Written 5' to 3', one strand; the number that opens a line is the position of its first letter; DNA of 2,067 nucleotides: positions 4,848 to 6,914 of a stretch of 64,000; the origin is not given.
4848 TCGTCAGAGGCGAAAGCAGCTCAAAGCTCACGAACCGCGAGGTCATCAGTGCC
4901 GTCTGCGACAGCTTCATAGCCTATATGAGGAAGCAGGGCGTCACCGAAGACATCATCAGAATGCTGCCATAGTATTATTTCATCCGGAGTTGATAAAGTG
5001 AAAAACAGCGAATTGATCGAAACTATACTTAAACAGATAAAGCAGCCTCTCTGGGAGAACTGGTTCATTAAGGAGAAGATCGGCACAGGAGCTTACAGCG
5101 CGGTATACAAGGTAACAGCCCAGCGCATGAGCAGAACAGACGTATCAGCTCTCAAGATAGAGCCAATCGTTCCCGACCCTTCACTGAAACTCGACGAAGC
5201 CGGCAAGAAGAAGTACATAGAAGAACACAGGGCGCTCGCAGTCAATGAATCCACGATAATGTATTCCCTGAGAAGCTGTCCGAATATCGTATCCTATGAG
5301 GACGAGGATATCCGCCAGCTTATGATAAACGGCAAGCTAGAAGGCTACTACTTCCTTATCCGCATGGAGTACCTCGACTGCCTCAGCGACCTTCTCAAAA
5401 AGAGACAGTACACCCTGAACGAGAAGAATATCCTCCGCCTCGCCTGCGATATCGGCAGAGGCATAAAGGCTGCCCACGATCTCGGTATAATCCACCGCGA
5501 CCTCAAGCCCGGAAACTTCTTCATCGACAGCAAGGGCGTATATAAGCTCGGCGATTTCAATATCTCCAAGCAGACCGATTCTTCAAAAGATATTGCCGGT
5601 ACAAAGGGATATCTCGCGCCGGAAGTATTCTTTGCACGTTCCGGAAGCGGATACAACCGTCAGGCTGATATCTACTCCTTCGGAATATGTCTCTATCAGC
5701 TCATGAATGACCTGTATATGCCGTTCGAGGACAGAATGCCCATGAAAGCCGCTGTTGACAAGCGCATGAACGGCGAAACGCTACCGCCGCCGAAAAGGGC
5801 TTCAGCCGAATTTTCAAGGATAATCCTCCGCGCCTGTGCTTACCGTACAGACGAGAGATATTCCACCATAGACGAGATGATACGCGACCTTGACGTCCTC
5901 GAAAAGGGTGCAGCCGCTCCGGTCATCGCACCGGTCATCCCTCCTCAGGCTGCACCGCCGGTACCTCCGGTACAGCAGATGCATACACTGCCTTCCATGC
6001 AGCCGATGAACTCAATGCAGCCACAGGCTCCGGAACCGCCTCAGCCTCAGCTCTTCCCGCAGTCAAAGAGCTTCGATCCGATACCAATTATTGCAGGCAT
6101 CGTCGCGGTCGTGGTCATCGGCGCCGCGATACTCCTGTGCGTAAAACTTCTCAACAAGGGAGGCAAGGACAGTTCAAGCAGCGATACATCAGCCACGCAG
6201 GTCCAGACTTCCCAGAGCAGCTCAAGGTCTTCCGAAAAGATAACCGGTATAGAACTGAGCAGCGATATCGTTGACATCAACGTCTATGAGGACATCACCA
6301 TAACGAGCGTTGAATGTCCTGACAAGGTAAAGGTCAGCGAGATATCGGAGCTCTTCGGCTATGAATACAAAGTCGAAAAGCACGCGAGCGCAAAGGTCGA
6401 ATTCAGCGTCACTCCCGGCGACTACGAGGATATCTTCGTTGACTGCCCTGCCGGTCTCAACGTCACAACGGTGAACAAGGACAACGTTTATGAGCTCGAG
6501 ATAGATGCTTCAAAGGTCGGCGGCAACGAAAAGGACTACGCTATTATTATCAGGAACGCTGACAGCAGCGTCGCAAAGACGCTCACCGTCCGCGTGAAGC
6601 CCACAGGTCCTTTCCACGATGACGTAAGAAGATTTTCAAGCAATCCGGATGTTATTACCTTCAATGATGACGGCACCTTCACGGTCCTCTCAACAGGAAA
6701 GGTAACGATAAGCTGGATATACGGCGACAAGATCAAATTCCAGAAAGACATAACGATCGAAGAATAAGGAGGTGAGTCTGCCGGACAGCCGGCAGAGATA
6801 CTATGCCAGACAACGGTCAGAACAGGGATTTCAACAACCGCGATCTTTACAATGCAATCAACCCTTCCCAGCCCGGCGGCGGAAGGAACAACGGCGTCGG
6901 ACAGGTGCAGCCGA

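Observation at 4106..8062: Candidate novel signalling system: Spo0A-like pseudo-receiver regulator + PASTA-less Ser/Thr kinase + kinase-less PASTA/SH3 membrane protein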

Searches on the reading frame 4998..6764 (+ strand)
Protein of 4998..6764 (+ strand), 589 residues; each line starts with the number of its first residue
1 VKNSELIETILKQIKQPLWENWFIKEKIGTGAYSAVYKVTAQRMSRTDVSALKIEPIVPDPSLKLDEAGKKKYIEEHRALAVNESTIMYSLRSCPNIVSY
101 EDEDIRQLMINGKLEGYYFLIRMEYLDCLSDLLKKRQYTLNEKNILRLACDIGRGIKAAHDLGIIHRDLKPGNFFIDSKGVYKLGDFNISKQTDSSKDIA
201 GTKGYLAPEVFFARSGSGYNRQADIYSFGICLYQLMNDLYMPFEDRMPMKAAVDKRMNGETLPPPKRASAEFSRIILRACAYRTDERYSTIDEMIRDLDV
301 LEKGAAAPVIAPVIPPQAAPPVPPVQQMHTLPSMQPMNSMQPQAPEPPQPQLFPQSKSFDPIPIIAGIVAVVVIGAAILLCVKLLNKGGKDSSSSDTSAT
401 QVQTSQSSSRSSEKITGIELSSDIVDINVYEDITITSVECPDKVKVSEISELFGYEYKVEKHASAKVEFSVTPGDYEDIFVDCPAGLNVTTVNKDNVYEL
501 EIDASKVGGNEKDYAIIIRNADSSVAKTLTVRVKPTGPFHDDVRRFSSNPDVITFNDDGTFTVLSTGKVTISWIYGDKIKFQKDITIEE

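Call 3: search_protein_families(library=pfam, proteins=[window:4998-6764:+], max_evalue=1)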
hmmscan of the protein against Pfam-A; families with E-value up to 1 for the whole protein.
window:4998-6764:+ (589 aa): 8 families
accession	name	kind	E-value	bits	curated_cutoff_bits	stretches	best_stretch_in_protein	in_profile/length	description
PF00069.31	Pkinase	-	4.5e-35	121.8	31.7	1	25-291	4-254/263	Protein kinase domain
PF07714.23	PK_Tyr_Ser-Thr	-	2.6e-25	89.6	23.1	1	25-289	4-250/258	Protein tyrosine and serine/threonine kinase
PF14531.12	Kinase-like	-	0.0004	20.2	25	1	153-223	155-224/289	Kinase-like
PF02368.24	Big_2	-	0.00045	20.6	22.8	1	526-577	19-70/79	Bacterial Ig-like domain (group 2)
PF06293.20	Kdo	-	0.012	15.5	21.3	1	120-180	93-155/207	Lipopolysaccharide kinase (Kdo/WaaP) family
PF03109.22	ABC1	-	0.036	13.6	22.9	1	123-195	147-219/244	ABC1 atypical kinase-like domain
PF01636.29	APH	-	0.079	13.1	23.2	1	146-179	151-185/239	Phosphotransferase enzyme family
PF10717.14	ODV-E18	-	0.2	12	28.1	1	366-401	28-62/87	Occlusion-derived virus envelope protein ODV-E18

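Call 4: search_protein_families(library=ncbifam, proteins=[window:4998-6764:+], max_evalue=1)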
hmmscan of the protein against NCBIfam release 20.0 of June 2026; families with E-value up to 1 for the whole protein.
window:4998-6764:+ (589 aa): 18 families
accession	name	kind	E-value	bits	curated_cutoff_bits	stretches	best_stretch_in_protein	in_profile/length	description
NF033483.0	PknB_PASTA_kin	equivalog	5.6e-37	128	450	1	22-416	9-383/563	Stk1 family PASTA domain-containing Ser/Thr kinase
NF047741.1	antiphage_MADS6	equivalog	7.8e-27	94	460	2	64-331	225-487/612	methylation-associated defense system protein kinase MAD6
NF038150.1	lanthi_synth_IV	equivalog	2e-15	56.2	650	1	133-364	288-509/851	class IV lanthionine synthetase LanL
NF052427.1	StpK7MSMEG_1200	equivalog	3.4e-14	52.2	900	1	24-294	11-261/601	serine/threonine protein kinase StpK7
NF009651.0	PRK13184.1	equivalog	3.7e-14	51.7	839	2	198-305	190-294/932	serine/threonine-protein kinase PknD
NF043056.1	T4SS_LegK1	equivalog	6.9e-11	41.4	550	1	25-241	76-289/516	Dot/Icm T4SS effector kinase LegK1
NF033442.0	BREX_PglW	equivalog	9.3e-11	40.2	990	2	76-296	550-764/1391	BREX system serine/threonine kinase PglW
NF038151.1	lanthi_synth_III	equivalog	6.8e-08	31.4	575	1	143-310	336-498/833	class III lanthionine synthetase LanKC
TIGR03903.1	TOMM_kin_cyc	equivalog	9.9e-06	23.6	705.75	1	123-229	58-176/1267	TOMM system kinase/cyclase fusion protein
TIGR03724.2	arch_bud32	equivalog_domain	0.0001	21.8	125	1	140-200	84-141/193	KEOPS complex kinase/ATPase Bud32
NF011460.0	PRK14879.1-1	equivalog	0.00021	20.5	199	1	117-200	84-167/232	Kae1-associated kinase Bud32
NF053615.1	SerThrKinAfsKStmc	equivalog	0.00093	17.9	1300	1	145-232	114-203/809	protein serine/threonine kinase AfsK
NF011464.0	PRK14879.1-7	equivalog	0.0014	18.4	246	1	121-192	83-151/221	Kae1-associated kinase Bud32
NF011463.0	PRK14879.1-4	equivalog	0.0018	17.7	188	1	120-200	94-170/237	Kae1-associated kinase Bud32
NF011461.0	PRK14879.1-2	equivalog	0.0023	17.7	372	1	120-192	79-148/225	Kae1-associated kinase Bud32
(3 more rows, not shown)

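Call 21: find_related_loci(query=A2, collection=genome_contigs, flank=6000)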
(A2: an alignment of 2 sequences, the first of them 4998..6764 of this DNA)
Query A2 (589 aa) in genome_contigs; peptide patterns used: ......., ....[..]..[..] (x = any residue, [..] = any of these).
130 stretches matched a pattern; 3 encode a relative of the query (tblastn E <= 1e-3); 3 distinct loci.
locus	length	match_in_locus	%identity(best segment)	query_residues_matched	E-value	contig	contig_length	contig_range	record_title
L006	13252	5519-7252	75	1-588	0e+0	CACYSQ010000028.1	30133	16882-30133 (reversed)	MAG: Ruminococcus flavefaciens isolate RUG12238 genome assembly, contig: RUG12238_asm_28, whole genome shotgun sequence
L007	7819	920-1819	37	8-299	2e-58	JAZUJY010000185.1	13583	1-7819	MAG: Oscillospiraceae bacterium isolate T1900045250_TH20190020.MAGScoT_cleanbin_000005 SGB_5758_k141_940667, whole genom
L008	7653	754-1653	38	8-299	8e-59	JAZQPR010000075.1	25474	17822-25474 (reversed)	MAG: Oscillospiraceae bacterium isolate T1900045239_TH20190009.MAGScoT_cleanbin_000002 SGB_5501_k141_351103, whole genom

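Call 62: search_protein_families(library=pfam, proteins=[L006:4767-5516:+, L006:7301-8551:+, L006:8614-9330:+], max_evalue=0.01)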
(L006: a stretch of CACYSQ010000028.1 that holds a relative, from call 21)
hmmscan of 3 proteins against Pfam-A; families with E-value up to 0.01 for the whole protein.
L006:4767-5516:+ (250 aa): 1 family
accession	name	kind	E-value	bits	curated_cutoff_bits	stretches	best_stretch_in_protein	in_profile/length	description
PF08769.17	Spo0A_C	-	3.5e-09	37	25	1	138-233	1-102/104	Sporulation initiation factor Spo0A C terminal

L006:7301-8551:+ (417 aa): 4 families
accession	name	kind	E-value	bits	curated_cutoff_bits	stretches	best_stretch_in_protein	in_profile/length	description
PF03793.24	PASTA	-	1e-26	93.1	23.2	2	215-277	1-64/64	PASTA domain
PF08239.17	SH3_3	-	4e-15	56.2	27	1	365-415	2-54/54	Bacterial SH3 domain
PF06347.19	SH3_4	-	0.0011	19.1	24.1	1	363-412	2-52/56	Bacterial SH3 domain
PF07653.23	SH3_2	-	0.0073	16.4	21.8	0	384-415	20-53/55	Variant SH3 domain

L006:8614-9330:+ (239 aa): 2 families
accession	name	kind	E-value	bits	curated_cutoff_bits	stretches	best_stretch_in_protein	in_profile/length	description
PF02517.21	Rce1-like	-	4.4e-09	37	22.4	1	122-216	3-92/93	Type II CAAX prenyl endopeptidase Rce1-like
PF12263.13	DUF3611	-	0.0012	19.1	27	1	9-99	24-114/175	Protein of unknown function (DUF3611)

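Call 90: search_protein_families(library=padloc, proteins=[window:4998-6764:+], max_evalue=0.001)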
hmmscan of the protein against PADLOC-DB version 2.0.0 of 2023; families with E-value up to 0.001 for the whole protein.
window:4998-6764:+ (589 aa): 33 families (the best 25 are shown)
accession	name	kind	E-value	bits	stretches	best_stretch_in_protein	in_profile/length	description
PDLC04138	mad6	-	6.6e-53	178.6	1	7-310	38-322/659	mads_6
PDLC04047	PD-T4-6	-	1.1e-33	114.7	1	13-300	3-271/327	-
PDLC04060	PD-T4-6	-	2.8e-33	113.6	1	19-408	7-382/486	-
PDLC04042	PD-T4-6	-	5.6e-31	106.3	1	19-304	8-275/292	-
PDLC04043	PD-T4-6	-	1.1e-28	98.5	1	111-439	83-369/452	-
PDLC04052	PD-T4-6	-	2.2e-28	97.7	1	116-414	85-376/496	-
PDLC04061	PD-T4-6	-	1.1e-27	95.7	1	121-411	97-407/510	-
PDLC04057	PD-T4-6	-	3.5e-27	93.5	1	24-299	12-268/443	-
PDLC04053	PD-T4-6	-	4.2e-26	90.1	1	21-319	10-290/311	-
PDLC04048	PD-T4-6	-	1.5e-24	85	1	23-299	13-270/354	-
PDLC04039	PD-T4-6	-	4.6e-24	83.2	2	123-293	93-267/458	-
PDLC04054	PD-T4-6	-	6.3e-24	83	1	24-333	14-300/347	-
PDLC04040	PD-T4-6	-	7.1e-22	75.8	1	119-423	78-380/547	-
PDLC03920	MkoA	-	5e-21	72.7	1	78-302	52-278/1112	-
PDLC04041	PD-T4-6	-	1.6e-18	65.2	1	110-297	95-289/443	-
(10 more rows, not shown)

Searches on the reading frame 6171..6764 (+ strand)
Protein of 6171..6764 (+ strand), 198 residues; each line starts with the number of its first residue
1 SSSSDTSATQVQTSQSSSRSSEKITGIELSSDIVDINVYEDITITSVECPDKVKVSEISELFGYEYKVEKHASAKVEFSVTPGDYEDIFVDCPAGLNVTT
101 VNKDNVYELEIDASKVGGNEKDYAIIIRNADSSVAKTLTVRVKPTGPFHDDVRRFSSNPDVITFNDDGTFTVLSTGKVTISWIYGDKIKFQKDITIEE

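Call 89: search_solved_structures(query=window:6171-6764:+, max_evalue=10, show_alignments=2)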
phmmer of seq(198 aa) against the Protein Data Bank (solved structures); distinct sequences matched with E-value up to 10: 2.
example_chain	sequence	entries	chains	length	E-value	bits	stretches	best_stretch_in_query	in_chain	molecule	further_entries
7qzr_D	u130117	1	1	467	2.1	11.2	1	87-134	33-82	Myeloperoxidase heavy chain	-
5mfa_A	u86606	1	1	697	2.5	11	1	88-134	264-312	Myeloperoxidase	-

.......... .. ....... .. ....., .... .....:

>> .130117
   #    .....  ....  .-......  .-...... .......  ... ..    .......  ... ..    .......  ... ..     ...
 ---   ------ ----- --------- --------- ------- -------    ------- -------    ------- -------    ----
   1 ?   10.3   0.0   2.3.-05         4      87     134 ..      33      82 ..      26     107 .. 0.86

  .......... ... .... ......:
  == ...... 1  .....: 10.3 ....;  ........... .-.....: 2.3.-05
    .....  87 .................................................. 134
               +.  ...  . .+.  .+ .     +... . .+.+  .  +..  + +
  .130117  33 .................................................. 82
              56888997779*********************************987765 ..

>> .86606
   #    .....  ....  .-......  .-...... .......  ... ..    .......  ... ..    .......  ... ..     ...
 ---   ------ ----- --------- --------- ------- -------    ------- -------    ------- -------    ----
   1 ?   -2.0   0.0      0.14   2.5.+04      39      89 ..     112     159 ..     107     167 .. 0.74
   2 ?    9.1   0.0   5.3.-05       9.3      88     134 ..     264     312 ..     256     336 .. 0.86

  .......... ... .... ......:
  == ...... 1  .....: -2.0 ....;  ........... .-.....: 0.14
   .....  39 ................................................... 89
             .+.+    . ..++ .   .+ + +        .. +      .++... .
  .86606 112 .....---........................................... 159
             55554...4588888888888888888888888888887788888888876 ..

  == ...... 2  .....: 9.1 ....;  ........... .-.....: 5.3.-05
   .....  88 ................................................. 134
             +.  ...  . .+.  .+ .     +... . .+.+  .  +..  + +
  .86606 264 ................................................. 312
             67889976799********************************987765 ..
